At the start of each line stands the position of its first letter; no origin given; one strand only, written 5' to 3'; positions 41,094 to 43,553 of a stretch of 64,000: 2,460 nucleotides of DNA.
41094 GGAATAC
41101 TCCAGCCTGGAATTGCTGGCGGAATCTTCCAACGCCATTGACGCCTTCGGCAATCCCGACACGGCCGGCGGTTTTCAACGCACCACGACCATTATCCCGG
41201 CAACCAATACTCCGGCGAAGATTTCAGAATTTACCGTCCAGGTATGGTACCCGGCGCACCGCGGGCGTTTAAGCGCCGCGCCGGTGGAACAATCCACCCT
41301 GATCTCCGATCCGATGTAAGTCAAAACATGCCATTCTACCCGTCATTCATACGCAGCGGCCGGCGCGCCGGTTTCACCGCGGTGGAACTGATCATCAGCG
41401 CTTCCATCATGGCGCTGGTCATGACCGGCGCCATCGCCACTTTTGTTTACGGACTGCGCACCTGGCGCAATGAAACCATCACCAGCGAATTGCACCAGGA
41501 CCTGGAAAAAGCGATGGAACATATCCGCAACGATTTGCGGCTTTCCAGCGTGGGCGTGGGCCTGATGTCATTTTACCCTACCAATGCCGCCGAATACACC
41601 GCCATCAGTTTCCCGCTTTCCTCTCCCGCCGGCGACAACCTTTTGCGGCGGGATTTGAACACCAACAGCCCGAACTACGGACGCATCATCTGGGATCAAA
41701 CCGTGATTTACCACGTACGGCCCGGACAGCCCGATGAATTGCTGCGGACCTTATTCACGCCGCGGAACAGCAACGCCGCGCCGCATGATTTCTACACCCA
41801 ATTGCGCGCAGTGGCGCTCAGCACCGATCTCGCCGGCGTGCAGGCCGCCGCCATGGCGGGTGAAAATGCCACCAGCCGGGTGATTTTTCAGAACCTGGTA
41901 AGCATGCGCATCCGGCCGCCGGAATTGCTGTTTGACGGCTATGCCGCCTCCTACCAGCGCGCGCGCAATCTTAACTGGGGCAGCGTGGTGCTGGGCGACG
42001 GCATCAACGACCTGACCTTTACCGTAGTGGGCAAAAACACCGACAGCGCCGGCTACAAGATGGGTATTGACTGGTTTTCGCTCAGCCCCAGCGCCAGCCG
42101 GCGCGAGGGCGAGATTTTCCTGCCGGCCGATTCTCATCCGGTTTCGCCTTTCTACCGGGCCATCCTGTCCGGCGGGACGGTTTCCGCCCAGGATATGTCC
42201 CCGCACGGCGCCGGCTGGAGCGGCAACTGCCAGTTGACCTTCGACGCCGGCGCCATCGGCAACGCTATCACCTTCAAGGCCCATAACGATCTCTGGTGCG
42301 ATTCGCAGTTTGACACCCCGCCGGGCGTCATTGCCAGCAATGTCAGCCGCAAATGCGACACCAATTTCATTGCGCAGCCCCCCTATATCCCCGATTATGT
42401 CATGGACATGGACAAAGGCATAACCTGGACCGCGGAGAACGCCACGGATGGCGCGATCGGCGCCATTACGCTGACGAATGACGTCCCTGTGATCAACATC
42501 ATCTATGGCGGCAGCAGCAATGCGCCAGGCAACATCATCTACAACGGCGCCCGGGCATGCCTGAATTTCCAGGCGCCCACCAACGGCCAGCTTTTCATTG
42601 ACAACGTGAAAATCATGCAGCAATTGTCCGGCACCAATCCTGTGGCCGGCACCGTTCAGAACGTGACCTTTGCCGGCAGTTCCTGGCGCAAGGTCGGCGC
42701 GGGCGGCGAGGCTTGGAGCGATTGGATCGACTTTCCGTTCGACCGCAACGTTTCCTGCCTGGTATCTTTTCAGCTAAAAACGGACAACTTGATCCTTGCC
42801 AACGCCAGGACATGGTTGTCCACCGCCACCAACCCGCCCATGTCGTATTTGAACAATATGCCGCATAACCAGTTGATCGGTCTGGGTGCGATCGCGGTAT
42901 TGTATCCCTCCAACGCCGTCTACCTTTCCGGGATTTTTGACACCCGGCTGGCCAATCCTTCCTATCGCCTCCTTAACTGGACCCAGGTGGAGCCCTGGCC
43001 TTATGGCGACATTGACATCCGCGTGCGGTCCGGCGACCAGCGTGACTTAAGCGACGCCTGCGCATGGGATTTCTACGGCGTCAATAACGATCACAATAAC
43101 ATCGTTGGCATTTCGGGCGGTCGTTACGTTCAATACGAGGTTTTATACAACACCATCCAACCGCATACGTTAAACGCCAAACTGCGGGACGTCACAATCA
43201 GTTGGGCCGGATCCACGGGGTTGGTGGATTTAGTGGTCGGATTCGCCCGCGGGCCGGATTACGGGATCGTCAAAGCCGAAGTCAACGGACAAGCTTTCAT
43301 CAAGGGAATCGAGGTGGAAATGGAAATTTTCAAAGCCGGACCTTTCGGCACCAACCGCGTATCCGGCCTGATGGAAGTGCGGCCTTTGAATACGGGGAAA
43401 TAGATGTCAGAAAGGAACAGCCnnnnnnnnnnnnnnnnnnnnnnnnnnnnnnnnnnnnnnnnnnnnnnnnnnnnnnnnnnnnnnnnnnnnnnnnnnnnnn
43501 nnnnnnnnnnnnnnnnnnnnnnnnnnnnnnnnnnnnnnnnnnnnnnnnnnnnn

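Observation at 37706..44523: Seven-gene prepilin-type operon arranged as two minor-pseudopilin modules, with giant 561- and 691-aa pilins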

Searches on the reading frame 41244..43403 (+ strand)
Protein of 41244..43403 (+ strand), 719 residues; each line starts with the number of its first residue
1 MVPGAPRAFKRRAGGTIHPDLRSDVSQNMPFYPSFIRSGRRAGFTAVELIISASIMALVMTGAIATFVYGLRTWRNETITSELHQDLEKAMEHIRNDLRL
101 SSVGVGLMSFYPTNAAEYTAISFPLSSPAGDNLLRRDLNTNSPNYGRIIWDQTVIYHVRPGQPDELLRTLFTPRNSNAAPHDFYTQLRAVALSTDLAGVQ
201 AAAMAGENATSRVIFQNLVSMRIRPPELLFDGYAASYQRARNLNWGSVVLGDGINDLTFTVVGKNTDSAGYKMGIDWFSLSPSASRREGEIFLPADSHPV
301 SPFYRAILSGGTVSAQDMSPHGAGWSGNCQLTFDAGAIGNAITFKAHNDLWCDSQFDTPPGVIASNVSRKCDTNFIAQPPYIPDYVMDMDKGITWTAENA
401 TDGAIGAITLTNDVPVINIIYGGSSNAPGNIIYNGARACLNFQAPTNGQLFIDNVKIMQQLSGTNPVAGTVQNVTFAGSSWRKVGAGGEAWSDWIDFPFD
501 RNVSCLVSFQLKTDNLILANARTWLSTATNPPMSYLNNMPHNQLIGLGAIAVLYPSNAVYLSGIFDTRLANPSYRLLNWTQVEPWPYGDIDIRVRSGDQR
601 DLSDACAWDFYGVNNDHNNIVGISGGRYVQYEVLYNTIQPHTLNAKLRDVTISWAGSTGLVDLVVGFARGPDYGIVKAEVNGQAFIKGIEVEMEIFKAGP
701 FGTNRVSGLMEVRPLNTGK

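Call 3: search_protein_families(library=pfam, proteins=[window:41244-43403:+], max_evalue=1)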
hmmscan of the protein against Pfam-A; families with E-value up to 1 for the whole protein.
window:41244-43403:+ (719 aa): 1 family
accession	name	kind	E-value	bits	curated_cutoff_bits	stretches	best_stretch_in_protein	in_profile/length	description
PF07963.17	N_methyl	-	0.0002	21.3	21.2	1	40-64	3-27/27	Prokaryotic N-terminal methylation motif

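Call 4: search_protein_families(library=ncbifam, proteins=[window:41244-43403:+], max_evalue=1)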
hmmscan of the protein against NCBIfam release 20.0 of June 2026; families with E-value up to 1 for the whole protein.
window:41244-43403:+ (719 aa): 4 families
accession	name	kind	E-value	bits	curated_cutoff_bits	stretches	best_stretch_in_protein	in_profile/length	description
NF038304.1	EPS_HpsC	equivalog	6.2e-05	22.7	200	1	41-99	20-78/318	hormogonium polysaccharide secretion pseudopilin HpsC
TIGR02599.1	TIGR02599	subfamily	0.0021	17.4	256.5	1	43-101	1-59/361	Verru_Chthon cassette protein C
NF041013.1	T4P_ComGE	equivalog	0.0026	17.8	49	1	43-102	5-64/83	competence type IV pilus minor pilin ComGE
TIGR02532.1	IV_pilin_GFxxxE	domain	0.046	13.6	16.3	1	41-64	1-24/24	prepilin-type N-terminal cleavage/methylation domain-containing protein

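Call 11: search_solved_structures(query=window:41328-43403:+, max_evalue=1, show_alignments=2)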
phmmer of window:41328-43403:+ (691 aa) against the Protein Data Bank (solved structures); distinct sequences matched with E-value up to 1: 4.
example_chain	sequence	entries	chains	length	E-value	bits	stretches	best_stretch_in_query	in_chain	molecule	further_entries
7ehg_A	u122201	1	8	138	4.6e-06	28.3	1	216-253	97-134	MiXBM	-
8oyu_E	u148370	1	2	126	0.014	16.8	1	227-291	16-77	H6 nanobody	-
8owv_FFF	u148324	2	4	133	0.016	16.6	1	227-290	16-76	H6 | H6 nanobody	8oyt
7jr9_A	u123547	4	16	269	0.11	13.8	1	123-231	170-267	Radial spoke protein 9 | Flagellar radial spoke protein 9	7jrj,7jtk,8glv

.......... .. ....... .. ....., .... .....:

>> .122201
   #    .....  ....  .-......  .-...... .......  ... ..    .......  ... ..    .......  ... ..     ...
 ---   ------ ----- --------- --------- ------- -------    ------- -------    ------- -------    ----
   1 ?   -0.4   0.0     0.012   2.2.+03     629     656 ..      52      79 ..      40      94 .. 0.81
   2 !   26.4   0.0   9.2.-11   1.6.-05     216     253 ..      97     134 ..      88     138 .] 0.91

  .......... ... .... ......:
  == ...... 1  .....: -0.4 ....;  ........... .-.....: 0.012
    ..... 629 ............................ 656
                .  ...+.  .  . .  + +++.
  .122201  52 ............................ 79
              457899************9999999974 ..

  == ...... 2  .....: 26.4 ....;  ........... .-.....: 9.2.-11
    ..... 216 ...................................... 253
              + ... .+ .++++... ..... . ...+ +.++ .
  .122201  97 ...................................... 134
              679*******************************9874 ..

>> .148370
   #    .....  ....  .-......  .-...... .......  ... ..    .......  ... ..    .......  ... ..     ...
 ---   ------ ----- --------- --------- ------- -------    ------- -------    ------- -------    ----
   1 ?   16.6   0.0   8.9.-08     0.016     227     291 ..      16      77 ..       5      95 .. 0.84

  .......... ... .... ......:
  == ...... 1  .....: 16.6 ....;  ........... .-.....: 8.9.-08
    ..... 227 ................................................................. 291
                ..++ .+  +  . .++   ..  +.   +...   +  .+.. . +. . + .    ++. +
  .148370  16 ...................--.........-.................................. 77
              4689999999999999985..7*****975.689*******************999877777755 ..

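Call 13: find_homologous_proteins(query=window:41328-43403:+, max_evalue=0.001)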
Query window:41328-43403:+ (691 aa): 93 proteins with E <= 0.001 among 8000 candidates.
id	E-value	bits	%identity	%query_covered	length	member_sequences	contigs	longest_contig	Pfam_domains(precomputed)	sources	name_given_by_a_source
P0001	0.0e+0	1477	92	100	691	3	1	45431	-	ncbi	-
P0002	0.0e+0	1364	87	98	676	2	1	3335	PF07963.18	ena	-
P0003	0.0e+0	1214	76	100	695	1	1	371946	-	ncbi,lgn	-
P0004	0.0e+0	1066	68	98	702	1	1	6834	-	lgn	-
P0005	0.0e+0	1039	68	98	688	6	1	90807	-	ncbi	ncbi:MAG: PilW family protein [Kiritimatiellia bacterium]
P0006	5.6e-240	816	55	98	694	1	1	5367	-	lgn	-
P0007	2.8e-237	807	56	98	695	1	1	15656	PF07963.18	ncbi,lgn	-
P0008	7.5e-235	799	55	98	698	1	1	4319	PF07963.18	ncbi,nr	ncbi:MAG: prepilin-type N-terminal cleavage/methylation domain-containing protein [Kiritimatiellae b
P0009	1.4e-232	792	54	98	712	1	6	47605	-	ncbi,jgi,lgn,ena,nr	ncbi:MAG: hypothetical protein KKG09_06705 [Verrucomicrobia bacterium]|nr:hypothetical protein [Verr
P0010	2.2e-231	788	53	98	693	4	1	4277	-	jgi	-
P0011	3.8e-231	787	54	98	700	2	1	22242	-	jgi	-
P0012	7.8e-230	783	54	98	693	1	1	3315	-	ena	-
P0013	4.8e-228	777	54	98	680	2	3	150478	PF07963.18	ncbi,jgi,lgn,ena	ncbi:MAG: prepilin-type N-terminal cleavage/methylation domain-containing protein [Kiritimatiellia b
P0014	5.5e-227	773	54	98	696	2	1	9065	-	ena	-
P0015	1.2e-225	769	53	99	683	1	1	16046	-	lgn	-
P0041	1.1e-167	577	46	68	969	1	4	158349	PF01839.30,PF07963.18,PF13517.13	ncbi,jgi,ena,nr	ncbi:MAG: prepilin-type N-terminal cleavage/methylation domain-containing protein [Verrucomicrobia b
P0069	1.9e-145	504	41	98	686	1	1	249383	-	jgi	jgi:type II secretory pathway pseudopilin PulG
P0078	3.8e-103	364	43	63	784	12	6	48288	PF01839.30,PF07963.18,PF13517.13,PF14783.13,PF23743.2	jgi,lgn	jgi:prepilin-type N-terminal cleavage/methylation domain-containing protein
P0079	2.2e-79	286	32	98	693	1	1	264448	-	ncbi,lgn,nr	ncbi:MAG: prepilin-type N-terminal cleavage/methylation domain-containing protein [Lentisphaerae bac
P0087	1.3e-57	214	28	98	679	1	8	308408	-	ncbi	-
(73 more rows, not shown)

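Call 28: find_encoding_contigs(protein=P0003, flank=10000, max_places=2)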
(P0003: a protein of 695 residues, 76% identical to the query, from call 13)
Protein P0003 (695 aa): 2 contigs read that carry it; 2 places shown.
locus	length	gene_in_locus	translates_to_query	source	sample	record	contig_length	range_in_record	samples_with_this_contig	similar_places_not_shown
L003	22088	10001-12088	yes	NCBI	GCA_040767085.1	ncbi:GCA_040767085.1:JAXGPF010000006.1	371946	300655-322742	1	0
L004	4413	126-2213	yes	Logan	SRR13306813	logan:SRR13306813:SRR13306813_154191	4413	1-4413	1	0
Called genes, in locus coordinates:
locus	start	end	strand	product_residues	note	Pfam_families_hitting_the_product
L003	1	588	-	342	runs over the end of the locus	PF01018:GTP1_OBG, PF01926:MMR_HSR1, PF02421:FeoB_N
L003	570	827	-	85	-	PF01016:Ribosomal_L27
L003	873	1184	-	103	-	PF00829:Ribosomal_L21p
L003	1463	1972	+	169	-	-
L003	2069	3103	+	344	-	PF20434:BD-FAE (weak), PF00561:Abhydrolase_1, PF00326:Peptidase_S9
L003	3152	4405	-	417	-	PF04055:Radical_SAM, PF13186:SPASM, PF02810:SEC-C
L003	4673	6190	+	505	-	PF08903:DUF1846, PF20921:DUF1846_C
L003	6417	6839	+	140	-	PF07963:N_methyl (weak)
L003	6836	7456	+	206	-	PF07963:N_methyl (weak)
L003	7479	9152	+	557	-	PF16241:DUF4900 (weak)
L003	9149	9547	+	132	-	-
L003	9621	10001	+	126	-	-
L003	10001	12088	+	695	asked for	-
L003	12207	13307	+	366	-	-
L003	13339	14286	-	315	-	PF00348:polyprenyl_synt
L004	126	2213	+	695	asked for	-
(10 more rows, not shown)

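Call 30: predict_structure(alignment_id=A1)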
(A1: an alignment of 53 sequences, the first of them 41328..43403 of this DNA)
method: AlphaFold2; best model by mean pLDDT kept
length: 691 residues; sequences in the alignment: 53
mean_pLDDT: 86.4   pTM: 0.69
mean pLDDT of the five models: 86.4, 86.2, 85.6, 84.5, 83.5
residues with pLDDT >= 90: 317; 70-90: 323; 50-70: 37; < 50: 14
segments of 3 or more residues with pLDDT < 50: 1-12
pLDDT, mean of each block of 10 residues (from residue 1): 41 61 86 89 89 90 89 71 76 88 82 75 91 88 89 85 90 91 89 81 93 84 85 95 95 88 86 82 93 84 94 93 88 77 90 90 91 87 92 74 86 94 95 92 95 93 94 91 84 89 88 93 93 91 87 87 91 88 70 85 92 90 85 85 95 80 88 88 74 48
secondary structure, 60 per line:
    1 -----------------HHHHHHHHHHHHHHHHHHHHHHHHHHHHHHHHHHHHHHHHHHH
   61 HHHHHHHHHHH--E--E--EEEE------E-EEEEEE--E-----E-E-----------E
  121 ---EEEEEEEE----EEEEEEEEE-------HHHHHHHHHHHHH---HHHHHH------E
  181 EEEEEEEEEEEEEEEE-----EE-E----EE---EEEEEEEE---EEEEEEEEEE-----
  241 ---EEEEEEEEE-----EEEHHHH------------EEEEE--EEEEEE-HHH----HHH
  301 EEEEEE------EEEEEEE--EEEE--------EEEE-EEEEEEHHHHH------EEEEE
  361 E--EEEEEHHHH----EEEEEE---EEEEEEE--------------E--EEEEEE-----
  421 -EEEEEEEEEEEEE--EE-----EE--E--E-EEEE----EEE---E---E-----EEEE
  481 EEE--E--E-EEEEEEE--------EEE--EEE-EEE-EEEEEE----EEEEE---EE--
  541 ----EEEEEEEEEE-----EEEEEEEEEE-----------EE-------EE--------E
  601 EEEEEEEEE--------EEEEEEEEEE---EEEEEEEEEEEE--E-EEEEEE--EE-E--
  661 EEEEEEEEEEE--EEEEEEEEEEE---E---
elements in order (helices of 4 or more, strands of 3 or more residues): H18-71 E80-83 E92-97 E124-131 E136-144 H152-164 H168-173 E180-196 E215-222 E226-235 E244-252 E258-260 H261-264 E277-281 E284-289 E301-306 E313-319 E322-325 E334-337 E339-344 H345-349 E356-361 E364-368 H369-372 E377-382 E386-392 E410-415 E422-434 E453-456 E461-463 E477-483 E491-497 E506-508 E511-513 E515-517 E519-524 E529-533 E545-554 E560-569 E600-609 E618-627 E631-642 E647-652 E661-671 E674-684

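Call 51: find_related_loci(query=A3, collection=genome_contigs, flank=10000)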
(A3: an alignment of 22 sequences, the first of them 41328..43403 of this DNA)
Query A3 (691 aa) in genome_contigs; peptide patterns used: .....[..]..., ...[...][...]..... (x = any residue, [..] = any of these).
68 stretches matched a pattern; 35 encode a relative of the query (tblastn E <= 1e-3); 35 distinct loci.
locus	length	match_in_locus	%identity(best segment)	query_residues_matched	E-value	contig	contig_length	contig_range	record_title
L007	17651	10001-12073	92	1-691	0e+0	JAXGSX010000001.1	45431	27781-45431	MAG: Kiritimatiellia bacterium isolate AnMBR.bin383 bin383_1, whole genome shotgun sequence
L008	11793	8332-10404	89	1-691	0e+0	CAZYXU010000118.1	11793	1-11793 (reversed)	MAG TPA_asm: uncultured Verrucomicrobiota bacterium isolate SRP192927_co3_865 genome assembly, contig: NODE_13416_length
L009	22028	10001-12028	68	13-691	0e+0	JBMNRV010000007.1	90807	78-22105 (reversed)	MAG: Kiritimatiellia bacterium isolate SBF912SR1HQ0009 scaffold_579_c1, whole genome shotgun sequence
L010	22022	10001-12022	56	15-691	0e+0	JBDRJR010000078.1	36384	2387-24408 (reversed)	MAG: Verrucomicrobiota bacterium isolate MEGAHIT-group-1.662 k141_8284332, whole genome shotgun sequence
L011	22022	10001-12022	54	12-691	0e+0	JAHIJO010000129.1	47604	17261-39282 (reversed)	MAG: Verrucomicrobia bacterium isolate KR13_Ju.mb.40 KR13_Ju.mb.40_k141_152131, whole genome shotgun sequence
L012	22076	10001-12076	76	1-691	0e+0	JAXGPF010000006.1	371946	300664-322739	MAG: Kiritimatiellia bacterium isolate AnMBR.bin297 bin297_6, whole genome shotgun sequence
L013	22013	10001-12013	54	15-691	0e+0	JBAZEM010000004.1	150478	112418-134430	MAG: Kiritimatiellia bacterium isolate SO_2017_LW3_126 NODE_158_length_150478_cov_7.289170_LW162_2017, whole genome shot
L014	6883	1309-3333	54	15-691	0e+0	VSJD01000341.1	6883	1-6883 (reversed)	MAG: Kiritimatiellaeota bacterium isolate MMG_102_bin48 contig05223, whole genome shotgun sequence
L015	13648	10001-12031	54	11-691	0e+0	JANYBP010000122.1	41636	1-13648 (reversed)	MAG: bacterium isolate GL140_6_metabat_212 GL140_6_k141_2076848, whole genome shotgun sequence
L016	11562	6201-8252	53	15-691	0e+0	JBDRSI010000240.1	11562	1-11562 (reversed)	MAG: Verrucomicrobiota bacterium isolate MEGAHIT-group-3.139 k141_525588, whole genome shotgun sequence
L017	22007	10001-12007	51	8-691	0e+0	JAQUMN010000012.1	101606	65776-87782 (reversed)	MAG: Kiritimatiellae bacterium isolate STD1_155 NODE_414_length_101606_cov_6.078312_Sandtown_D1, whole genome shotgun se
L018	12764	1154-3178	52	12-691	0e+0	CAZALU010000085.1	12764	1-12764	MAG TPA_asm: uncultured Verrucomicrobiota bacterium isolate SRP192927_co2_851 genome assembly, contig: NODE_8892_length_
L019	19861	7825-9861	53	13-689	0e+0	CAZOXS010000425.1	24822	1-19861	MAG TPA_asm: uncultured Victivallales bacterium isolate SRP118108_co2_320 genome assembly, contig: k141_146416, whole ge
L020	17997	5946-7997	52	10-691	0e+0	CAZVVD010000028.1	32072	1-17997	MAG TPA_asm: uncultured Verrucomicrobiota bacterium isolate SRP192927_co5_128 genome assembly, contig: NODE_1324_length_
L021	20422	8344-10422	51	8-691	0e+0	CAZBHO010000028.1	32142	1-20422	MAG TPA_asm: uncultured Verrucomicrobiota bacterium isolate binchicken_co135_28 genome assembly, contig: NODE_2597_lengt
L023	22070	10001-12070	48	14-691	0e+0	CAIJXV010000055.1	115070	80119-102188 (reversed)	uncultured bacterium isolate Loclat_bin-05825 genome assembly, contig: bin-05825:055/124, whole genome shotgun sequence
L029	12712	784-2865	46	12-691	0e+0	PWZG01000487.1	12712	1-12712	MAG: PVC group bacterium isolate T3Sed10_164 T3-Sed10-C11050, whole genome shotgun sequence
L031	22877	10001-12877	46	13-691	5e-122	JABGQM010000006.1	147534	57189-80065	MAG: Verrucomicrobia bacterium isolate co234_bin56 co234_bin56_Ctg6, whole genome shotgun sequence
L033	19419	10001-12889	45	12-691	2e-116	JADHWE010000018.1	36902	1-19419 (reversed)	MAG: Kiritimatiellae bacterium isolate BS750m-G19 BS-750m-C1141, whole genome shotgun sequence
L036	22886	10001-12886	41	12-691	2e-105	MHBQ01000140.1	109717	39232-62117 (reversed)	MAG: Lentisphaerae bacterium RIFOXYC12_FULL_60_16 rifoxyc3_full_scaffold_49, whole genome shotgun sequence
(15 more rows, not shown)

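Call 55: search_protein_families(library=pfam, proteins=[L023:13377-14405:+, L023:14378-15022:+, L023:15019-15693:+, L023:15757-16221:+, L023:16240-16893:+, L023:16906-20523:+, L036:1805-3499:-, L036:3577-5463:-, L023:7901-9076:-, L036:15302-17164:-], max_evalue=0.01)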
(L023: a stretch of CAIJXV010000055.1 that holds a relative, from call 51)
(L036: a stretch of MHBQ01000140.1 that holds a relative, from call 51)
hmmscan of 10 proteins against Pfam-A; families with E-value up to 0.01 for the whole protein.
L023:13377-14405:+ (342 aa): 1 family
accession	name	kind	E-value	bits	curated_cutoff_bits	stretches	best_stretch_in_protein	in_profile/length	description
PF11104.14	PilM_2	-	8.8e-11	41.8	27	1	178-334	176-336/340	Type IV pilus assembly protein PilM;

L023:14378-15022:+ (214 aa): 0 families

L023:15019-15693:+ (224 aa): 2 families
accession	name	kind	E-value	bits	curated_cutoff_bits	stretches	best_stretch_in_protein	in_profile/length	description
PF04612.17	T2SSM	-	0.0041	17.8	27.8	1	16-71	18-74/160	Type II secretion system (T2SS), protein M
PF10741.14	T2SSM_b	-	0.0079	16.5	21.7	0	131-175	47-88/111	Type II secretion system (T2SS), protein M subtype b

L023:15757-16221:+ (154 aa): 0 families

L023:16240-16893:+ (217 aa): 1 family
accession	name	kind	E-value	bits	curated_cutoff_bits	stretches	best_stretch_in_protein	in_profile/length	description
PF06832.18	BiPBP_C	-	0.0011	19.3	26.8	0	156-210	36-86/90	Penicillin-Binding Protein C-terminus Family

L023:16906-20523:+ (1205 aa): 2 families
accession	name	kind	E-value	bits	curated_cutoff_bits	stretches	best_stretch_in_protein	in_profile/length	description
PF13385.13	Laminin_G_3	-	3.6e-36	125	27.6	2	939-1100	2-151/151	Concanavalin A-like lectin/glucanases superfamily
PF18884.5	TSP3_bac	-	0.00011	22.3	25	1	818-839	1-22/22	Bacterial TSP3 repeat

L036:1805-3499:- (564 aa): 2 families
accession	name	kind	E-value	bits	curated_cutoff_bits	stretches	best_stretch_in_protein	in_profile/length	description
PF00512.31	HisKA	-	9.3e-08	32.5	26.9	1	201-263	4-65/66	His Kinase A (phospho-acceptor) domain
PF13188.13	PAS_8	-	0.0012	19.1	21.8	1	91-135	11-54/65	PAS domain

L036:3577-5463:- (628 aa): 2 families
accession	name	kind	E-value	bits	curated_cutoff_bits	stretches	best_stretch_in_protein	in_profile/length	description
PF00263.26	Secretin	-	3.2e-34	118.4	27.5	1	397-564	1-165/169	Bacterial type II and III secretion system protein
PF03958.22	Secretin_N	-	2.7e-09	37.6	28.2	1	191-251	2-69/69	Bacterial type II/III secretion system short domain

L023:7901-9076:- (391 aa): 5 families
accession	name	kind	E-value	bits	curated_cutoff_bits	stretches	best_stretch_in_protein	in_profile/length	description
PF13426.13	PAS_9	-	3.5e-27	95.1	27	2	188-288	2-103/103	PAS domain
PF00989.32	PAS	-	2e-18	66.9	22.6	2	182-286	6-113/113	PAS fold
PF13188.13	PAS_8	-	2.8e-13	49.7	21.8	2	184-230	8-54/65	PAS domain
PF08448.16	PAS_4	-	3.8e-11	43.6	23.1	1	185-288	3-107/110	PAS fold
PF08447.18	PAS_3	-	0.0045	17.7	25.6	0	201-280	3-86/89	PAS fold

L036:15302-17164:- (620 aa): 27 families (the best 25 are shown)
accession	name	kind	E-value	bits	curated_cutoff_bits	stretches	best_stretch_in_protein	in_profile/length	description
PF07719.23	TPR_2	-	2.5e-25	86.9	27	2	551-583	1-33/34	Tetratricopeptide repeat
PF13431.12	TPR_17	-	1.9e-24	84.3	24.4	3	471-503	1-33/34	Tetratricopeptide repeat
PF14559.12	TPR_19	-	2.5e-19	69.8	25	3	461-516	3-58/68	Tetratricopeptide repeat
PF13414.12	TPR_11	-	4.5e-18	65.1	26.8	2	524-565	1-42/42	TPR repeat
PF13432.12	TPR_16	-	1.4e-17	64.2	32.7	4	489-548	3-62/65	Tetratricopeptide repeat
PF13428.12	TPR_14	-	7.8e-17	60.5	23.5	1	450-490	2-42/44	Tetratricopeptide repeat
PF00515.34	TPR_1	-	1.4e-15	56.7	27.8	0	519-549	3-33/34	Tetratricopeptide repeat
PF23914.1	TPR_CcmH_CycH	-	8.5e-13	48.9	42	1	505-575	38-108/158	Cytochrome c-type biogenesis protein H TPR domain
PF13424.12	TPR_12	-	3.1e-12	47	30.1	4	518-582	4-76/77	Tetratricopeptide repeat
PF13181.12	TPR_8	-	8.8e-12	44.6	25.7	0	519-549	3-33/34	Tetratricopeptide repeat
PF13374.12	TPR_10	-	2.5e-10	40.4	27.5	1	518-546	3-31/42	Tetratricopeptide repeat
PF13176.12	TPR_7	-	5.7e-10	38.9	27.9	0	519-549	1-31/36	Tetratricopeptide repeat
PF24575.1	TPR_Slam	-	1.6e-09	38.5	35.2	1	455-505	53-103/104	Surface lipoprotein assembly modifier, N-terminal TPR repeats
PF13174.12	TPR_6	-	8.9e-07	29.6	26.3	0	455-481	6-32/33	Tetratricopeptide repeat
PF12895.13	ANAPC3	-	1.5e-06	28.8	27.2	1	429-507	3-80/82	Anaphase-promoting complex, cyclosome, subunit 3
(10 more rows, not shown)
